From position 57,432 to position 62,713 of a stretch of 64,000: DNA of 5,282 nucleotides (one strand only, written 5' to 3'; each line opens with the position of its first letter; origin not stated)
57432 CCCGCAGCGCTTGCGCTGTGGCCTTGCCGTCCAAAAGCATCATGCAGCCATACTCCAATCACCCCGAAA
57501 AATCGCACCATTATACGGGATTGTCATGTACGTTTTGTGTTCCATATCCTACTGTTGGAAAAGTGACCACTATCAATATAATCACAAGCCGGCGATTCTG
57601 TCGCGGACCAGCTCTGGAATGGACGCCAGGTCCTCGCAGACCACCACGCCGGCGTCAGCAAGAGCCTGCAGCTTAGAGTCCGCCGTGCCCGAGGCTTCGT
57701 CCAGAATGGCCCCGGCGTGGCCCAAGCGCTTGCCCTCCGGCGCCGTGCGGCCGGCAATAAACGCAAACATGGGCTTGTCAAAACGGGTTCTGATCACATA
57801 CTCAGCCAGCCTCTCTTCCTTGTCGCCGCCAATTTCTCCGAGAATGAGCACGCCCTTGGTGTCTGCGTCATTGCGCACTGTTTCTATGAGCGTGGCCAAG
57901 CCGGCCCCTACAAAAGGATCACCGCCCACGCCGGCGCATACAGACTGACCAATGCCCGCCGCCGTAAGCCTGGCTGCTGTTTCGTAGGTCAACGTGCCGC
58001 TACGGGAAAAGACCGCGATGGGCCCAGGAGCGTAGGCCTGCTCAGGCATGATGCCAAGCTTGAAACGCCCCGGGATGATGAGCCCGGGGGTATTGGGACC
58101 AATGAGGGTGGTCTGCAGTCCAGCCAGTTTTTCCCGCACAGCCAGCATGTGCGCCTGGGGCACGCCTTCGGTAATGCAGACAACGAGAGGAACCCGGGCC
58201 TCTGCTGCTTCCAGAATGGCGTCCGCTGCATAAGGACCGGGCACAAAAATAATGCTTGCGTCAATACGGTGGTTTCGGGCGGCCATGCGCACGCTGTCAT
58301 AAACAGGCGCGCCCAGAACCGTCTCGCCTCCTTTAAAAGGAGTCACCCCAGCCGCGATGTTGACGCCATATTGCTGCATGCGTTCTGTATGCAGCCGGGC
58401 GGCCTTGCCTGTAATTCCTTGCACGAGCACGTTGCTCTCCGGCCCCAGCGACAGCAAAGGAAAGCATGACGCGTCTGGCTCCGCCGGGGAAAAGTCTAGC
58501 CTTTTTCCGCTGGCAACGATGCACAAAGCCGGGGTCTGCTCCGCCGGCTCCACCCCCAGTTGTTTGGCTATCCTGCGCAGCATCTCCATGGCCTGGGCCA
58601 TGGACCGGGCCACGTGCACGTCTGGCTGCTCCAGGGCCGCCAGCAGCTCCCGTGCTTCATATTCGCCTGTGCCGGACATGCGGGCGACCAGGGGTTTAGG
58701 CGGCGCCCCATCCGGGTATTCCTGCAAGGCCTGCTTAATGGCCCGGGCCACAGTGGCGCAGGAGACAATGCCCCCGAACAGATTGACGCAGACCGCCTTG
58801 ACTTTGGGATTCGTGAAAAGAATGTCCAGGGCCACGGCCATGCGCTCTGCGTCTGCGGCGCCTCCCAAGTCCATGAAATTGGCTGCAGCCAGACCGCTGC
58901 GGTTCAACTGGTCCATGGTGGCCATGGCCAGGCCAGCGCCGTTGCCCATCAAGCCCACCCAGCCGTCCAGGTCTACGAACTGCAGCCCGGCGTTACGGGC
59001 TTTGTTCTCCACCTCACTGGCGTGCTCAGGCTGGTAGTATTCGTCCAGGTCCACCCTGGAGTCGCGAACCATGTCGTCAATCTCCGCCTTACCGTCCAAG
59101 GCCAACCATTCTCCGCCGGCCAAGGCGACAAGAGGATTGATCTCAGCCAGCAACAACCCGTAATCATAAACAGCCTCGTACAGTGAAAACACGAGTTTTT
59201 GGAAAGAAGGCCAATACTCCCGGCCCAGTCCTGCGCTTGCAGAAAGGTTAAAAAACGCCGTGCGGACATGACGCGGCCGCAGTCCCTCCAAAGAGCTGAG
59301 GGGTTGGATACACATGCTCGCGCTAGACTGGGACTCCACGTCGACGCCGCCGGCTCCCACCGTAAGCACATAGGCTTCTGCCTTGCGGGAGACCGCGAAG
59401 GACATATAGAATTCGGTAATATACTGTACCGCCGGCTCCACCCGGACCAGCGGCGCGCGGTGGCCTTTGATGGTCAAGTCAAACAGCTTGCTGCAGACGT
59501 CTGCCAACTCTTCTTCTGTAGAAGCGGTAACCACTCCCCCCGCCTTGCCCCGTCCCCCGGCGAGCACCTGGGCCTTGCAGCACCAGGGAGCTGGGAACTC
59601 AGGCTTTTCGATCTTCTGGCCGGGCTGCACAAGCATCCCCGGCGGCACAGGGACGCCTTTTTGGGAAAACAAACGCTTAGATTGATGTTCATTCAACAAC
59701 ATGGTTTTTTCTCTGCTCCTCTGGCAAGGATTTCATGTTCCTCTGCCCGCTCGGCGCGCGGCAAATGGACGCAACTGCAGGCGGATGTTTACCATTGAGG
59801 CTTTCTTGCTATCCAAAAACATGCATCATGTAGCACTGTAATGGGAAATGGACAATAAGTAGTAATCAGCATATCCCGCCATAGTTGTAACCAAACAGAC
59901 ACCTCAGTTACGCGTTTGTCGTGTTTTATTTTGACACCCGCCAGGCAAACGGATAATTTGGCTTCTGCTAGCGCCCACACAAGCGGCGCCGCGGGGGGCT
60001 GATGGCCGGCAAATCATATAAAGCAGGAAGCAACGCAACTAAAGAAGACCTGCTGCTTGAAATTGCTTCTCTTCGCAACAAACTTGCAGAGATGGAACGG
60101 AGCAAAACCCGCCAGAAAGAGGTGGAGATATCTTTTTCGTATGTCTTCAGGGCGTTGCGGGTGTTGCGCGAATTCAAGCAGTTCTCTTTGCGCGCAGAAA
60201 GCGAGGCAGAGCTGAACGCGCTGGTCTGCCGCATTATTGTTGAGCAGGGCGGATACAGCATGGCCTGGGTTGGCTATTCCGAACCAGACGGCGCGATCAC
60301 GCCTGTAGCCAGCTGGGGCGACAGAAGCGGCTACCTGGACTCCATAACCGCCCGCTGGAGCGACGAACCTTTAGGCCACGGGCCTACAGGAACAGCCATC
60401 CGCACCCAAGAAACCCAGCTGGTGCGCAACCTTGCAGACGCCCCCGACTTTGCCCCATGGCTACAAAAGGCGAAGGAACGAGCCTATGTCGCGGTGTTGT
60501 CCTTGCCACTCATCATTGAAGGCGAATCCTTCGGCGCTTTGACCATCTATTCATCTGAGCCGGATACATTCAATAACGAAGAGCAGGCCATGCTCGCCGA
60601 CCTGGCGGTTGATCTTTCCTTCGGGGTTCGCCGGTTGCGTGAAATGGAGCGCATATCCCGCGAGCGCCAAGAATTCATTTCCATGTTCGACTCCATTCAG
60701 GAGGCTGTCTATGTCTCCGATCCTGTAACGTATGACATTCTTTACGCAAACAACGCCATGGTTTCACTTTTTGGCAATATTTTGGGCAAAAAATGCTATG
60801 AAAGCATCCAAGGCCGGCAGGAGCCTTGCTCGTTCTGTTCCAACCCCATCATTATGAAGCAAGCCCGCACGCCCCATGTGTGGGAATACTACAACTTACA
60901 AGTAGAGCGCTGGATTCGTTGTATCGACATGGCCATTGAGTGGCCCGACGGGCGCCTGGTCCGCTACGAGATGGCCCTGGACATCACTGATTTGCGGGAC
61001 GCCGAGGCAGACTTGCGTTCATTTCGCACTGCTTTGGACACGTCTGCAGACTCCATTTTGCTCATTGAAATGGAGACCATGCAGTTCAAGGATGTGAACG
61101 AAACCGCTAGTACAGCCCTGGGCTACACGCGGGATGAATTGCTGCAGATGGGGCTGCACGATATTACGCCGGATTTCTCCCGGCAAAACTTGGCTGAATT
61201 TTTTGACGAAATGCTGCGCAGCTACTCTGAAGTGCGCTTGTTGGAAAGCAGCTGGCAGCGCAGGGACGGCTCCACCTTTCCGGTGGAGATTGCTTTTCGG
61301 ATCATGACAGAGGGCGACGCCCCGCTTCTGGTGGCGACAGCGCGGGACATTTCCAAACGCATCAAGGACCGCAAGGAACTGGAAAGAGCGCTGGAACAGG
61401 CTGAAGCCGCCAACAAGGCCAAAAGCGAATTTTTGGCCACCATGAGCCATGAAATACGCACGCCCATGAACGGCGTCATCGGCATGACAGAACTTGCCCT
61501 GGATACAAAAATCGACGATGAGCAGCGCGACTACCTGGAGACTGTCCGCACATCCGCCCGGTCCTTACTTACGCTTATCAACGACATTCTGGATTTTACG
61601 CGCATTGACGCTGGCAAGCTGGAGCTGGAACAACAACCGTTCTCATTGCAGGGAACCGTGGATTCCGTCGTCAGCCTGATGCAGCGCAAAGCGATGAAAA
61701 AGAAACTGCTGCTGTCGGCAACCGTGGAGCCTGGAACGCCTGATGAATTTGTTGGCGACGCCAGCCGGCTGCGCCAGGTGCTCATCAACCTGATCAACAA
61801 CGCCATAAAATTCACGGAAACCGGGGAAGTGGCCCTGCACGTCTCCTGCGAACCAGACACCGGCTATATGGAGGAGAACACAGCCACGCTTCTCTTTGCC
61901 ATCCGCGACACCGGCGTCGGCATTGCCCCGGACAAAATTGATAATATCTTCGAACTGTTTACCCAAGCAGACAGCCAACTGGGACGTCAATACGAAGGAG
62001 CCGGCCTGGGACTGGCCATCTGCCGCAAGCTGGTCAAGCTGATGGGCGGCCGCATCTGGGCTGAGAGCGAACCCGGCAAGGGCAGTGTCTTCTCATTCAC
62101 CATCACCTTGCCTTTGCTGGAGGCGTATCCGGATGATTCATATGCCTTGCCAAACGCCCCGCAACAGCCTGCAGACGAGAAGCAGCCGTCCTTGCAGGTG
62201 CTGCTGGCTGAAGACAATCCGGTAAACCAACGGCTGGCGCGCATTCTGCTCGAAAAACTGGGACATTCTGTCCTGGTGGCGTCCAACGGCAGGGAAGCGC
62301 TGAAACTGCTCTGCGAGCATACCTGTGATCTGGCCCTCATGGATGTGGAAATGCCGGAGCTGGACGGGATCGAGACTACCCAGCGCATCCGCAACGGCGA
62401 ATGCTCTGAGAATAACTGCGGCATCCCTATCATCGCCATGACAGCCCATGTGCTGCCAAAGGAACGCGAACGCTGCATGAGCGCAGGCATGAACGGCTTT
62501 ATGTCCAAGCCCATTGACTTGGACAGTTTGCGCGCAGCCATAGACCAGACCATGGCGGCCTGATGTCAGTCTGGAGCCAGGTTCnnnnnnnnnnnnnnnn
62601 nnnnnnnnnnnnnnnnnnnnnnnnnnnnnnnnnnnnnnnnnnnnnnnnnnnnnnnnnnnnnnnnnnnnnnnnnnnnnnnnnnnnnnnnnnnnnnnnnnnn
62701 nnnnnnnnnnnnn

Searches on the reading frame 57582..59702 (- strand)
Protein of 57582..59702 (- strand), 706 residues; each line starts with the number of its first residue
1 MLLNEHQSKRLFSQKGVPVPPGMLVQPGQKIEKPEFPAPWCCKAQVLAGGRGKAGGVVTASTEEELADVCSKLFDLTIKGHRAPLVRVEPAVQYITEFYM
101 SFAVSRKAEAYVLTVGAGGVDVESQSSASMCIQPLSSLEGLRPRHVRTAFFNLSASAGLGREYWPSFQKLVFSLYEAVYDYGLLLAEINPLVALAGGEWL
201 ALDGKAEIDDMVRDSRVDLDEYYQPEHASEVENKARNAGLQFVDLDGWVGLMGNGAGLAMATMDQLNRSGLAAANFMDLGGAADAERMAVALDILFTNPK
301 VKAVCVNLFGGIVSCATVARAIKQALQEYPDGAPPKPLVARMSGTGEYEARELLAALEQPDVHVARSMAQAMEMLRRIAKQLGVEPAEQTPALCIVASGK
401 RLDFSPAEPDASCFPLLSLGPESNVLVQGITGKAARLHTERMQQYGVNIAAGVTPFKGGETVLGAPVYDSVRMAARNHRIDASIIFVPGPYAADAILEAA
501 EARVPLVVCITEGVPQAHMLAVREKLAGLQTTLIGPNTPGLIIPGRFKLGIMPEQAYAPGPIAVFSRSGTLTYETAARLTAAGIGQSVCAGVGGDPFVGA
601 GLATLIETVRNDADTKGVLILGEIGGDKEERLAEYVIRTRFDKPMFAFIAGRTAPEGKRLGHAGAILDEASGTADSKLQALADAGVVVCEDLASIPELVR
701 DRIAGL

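Call 48: search_protein_families(library=pfam, proteins=[window:57582-59702:-], max_evalue=0.0001)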
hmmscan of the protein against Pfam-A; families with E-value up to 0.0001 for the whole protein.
window:57582-59702:- (706 aa): 5 families
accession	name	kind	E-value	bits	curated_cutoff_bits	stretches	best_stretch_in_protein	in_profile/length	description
PF00549.24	Ligase_CoA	-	4.6e-37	127.4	24.5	2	254-373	3-123/128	CoA-ligase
PF08442.15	ATP-grasp_2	-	5.9e-28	98.3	29.5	1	3-192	2-201/202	ATP-grasp domain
PF02629.25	CoA_binding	-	3.3e-25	89.1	22.3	1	423-513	4-97/97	CoA binding domain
PF13607.11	Succ_CoA_lig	-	2.8e-13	50.3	27.4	1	559-695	1-131/138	Succinyl-CoA ligase like flavodoxin domain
PF24948.1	Citrate_synth_N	-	2.2e-07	30.9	83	1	42-211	56-223/232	ATP-citrate synthase ATP-grasp domain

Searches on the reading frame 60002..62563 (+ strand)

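Call 48: search_protein_families(library=pfam, proteins=[window:60002-62563:+], max_evalue=0.0001)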
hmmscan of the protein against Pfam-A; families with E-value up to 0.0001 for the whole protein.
window:60002-62563:+ (853 aa): 8 families
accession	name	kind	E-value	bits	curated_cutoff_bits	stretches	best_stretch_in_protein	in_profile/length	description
PF02518.31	HATPase_c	-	8e-30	104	26.4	1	585-703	1-109/111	Histidine kinase-, DNA gyrase B-, and HSP90-like ATPase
PF00072.30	Response_reg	-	1.1e-27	96.8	30.2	1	733-847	1-110/111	Response regulator receiver domain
PF00512.31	HisKA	-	1.5e-23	83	26.9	1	473-538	1-66/66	His Kinase A (phospho-acceptor) domain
PF13185.12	GAF_2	-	8.3e-18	65.3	28.6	1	66-207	2-133/136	GAF domain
PF13426.13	PAS_9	-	5.5e-14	52.7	27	1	362-451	14-102/103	PAS domain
PF13188.13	PAS_8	-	4.4e-12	45.9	21.8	0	227-276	5-54/65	PAS domain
PF01590.32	GAF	-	3.4e-11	44.2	22.4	1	79-205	13-129/133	GAF domain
PF00989.32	PAS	-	1.5e-07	31.9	22.6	0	341-450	3-113/113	PAS fold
